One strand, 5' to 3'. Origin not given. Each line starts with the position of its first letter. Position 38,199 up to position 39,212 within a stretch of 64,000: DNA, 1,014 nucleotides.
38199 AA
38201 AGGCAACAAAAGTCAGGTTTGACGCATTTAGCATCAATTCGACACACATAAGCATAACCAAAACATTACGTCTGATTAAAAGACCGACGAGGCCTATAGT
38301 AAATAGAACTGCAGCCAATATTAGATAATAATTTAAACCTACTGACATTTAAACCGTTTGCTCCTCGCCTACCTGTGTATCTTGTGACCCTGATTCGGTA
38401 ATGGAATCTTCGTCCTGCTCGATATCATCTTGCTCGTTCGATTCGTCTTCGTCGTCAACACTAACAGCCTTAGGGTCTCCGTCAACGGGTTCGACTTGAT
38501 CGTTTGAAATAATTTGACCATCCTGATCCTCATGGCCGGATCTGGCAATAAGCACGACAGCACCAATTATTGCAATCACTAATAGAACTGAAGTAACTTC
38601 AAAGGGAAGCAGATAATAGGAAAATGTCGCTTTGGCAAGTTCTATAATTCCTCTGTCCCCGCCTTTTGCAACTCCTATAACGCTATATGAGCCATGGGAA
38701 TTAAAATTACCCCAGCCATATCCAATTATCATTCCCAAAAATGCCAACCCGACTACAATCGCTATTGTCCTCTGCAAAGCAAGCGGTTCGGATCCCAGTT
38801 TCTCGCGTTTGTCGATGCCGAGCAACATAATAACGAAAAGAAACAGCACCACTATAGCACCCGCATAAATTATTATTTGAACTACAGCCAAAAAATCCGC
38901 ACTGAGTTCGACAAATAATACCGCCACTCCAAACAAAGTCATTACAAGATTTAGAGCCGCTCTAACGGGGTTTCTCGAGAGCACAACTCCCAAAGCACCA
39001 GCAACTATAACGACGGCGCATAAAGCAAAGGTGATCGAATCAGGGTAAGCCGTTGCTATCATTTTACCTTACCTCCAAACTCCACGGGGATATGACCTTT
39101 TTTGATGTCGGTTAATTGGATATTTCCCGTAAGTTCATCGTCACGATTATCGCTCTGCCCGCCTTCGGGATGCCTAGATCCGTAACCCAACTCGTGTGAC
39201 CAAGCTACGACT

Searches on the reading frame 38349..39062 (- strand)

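Call 63: search_protein_families(library=pfam, proteins=[window:38349-39062:-], max_evalue=0.0001)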
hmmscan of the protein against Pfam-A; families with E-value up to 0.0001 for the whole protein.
window:38349-39062:- (237 aa): 1 family
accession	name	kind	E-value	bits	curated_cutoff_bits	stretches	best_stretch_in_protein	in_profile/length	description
PF00499.25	Oxidored_q3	-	8.3e-37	126.6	33.2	1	22-171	1-146/146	NADH-ubiquinone/plastoquinone oxidoreductase chain 6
